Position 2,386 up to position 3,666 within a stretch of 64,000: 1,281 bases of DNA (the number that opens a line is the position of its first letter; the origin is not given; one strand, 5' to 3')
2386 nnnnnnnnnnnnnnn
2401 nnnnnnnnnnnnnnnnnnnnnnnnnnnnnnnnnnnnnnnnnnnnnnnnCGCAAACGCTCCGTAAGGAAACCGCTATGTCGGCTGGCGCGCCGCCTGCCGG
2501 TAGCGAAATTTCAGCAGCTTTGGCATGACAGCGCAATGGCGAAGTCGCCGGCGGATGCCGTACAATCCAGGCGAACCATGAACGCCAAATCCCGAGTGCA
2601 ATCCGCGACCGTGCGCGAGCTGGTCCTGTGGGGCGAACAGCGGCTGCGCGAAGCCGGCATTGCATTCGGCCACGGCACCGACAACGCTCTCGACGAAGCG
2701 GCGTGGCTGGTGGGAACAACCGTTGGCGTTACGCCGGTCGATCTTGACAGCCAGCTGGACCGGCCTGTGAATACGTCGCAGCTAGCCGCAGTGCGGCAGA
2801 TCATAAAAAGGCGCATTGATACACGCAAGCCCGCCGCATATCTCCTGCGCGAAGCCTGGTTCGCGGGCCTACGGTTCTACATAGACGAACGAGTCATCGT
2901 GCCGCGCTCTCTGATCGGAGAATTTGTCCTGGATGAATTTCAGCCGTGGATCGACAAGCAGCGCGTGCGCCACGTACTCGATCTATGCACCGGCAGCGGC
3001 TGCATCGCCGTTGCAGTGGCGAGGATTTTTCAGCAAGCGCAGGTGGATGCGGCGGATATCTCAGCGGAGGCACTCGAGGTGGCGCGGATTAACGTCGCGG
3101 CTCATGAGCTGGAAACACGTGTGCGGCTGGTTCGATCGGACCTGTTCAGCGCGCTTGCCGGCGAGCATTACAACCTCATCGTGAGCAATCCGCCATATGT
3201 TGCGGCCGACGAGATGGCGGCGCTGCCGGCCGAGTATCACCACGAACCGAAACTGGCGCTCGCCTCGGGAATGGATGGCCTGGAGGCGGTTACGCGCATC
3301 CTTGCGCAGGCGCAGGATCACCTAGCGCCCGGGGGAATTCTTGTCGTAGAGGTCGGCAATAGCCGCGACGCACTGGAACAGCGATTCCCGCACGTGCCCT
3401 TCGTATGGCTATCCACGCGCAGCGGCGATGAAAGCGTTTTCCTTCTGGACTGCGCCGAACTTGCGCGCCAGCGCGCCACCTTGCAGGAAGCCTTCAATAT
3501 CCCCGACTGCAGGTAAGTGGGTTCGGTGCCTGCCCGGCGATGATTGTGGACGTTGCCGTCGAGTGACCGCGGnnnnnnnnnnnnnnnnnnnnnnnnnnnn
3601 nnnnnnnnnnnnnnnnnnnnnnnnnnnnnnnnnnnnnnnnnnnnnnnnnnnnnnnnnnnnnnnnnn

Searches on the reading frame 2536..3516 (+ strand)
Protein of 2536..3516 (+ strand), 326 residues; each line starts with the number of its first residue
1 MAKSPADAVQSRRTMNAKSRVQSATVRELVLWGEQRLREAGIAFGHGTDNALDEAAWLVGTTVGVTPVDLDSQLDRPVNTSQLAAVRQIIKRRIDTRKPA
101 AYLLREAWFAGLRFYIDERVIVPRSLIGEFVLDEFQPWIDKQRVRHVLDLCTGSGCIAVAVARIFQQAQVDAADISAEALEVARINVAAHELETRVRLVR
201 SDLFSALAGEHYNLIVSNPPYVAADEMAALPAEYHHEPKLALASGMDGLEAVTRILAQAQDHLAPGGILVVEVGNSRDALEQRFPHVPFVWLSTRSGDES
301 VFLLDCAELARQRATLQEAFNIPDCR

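Call 8: search_protein_families(library=pfam, proteins=[window:2536-3516:+], max_evalue=0.001)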
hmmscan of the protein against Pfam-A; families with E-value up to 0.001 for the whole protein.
window:2536-3516:+ (326 aa): 16 families
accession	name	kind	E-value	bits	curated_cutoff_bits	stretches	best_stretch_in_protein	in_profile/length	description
PF05175.20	MTS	-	7.7e-21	74.9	23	1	139-226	27-113/170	Methyltransferase small domain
PF13847.12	Methyltransf_31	-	8.9e-10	38.9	27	1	146-280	6-118/145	Methyltransferase domain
PF13649.12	Methyltransf_25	-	1.2e-09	39.2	27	1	147-229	1-84/97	Methyltransferase domain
PF17827.6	PrmC_N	-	4.2e-08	34.1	23.4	1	28-104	1-70/71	PrmC N-terminal domain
PF13489.12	Methyltransf_23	-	2.5e-07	31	27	1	141-289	20-134/164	Methyltransferase domain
PF06325.19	PrmA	-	3.3e-07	30.6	22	1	142-218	160-233/296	Ribosomal protein L11 methyltransferase (PrmA)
PF08242.18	Methyltransf_12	-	7.1e-06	27.1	30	1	148-218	1-72/98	Methyltransferase domain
PF03602.21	Cons_hypoth95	-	1e-05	25.7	24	1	142-225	40-127/182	Conserved hypothetical protein 95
PF09445.16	Methyltransf_15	-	3.9e-05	23.7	22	1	145-216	2-76/165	RNA cap guanine-N2 methyltransferase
PF05971.18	Methyltransf_10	-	0.00011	22.1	23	1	141-229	100-195/299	RNA methyltransferase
PF08241.18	Methyltransf_11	-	0.00017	22.6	21.2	0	148-218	1-67/95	Methyltransferase domain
PF12847.13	Methyltransf_18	-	0.00029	21.3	27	0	145-216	16-87/151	Methyltransferase domain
PF01170.24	UPF0020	-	0.00065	19.9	22.3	0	166-222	75-132/197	RMKL-like, methyltransferase domain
PF01135.25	PCMT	-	0.00078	19.7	20.3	0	138-202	68-132/210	Protein-L-isoaspartate(D-aspartate) O-methyltransferase (PCMT)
PF01209.24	Ubie_methyltran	-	0.0008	19.3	20.1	0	142-201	46-105/233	ubiE/COQ5 methyltransferase family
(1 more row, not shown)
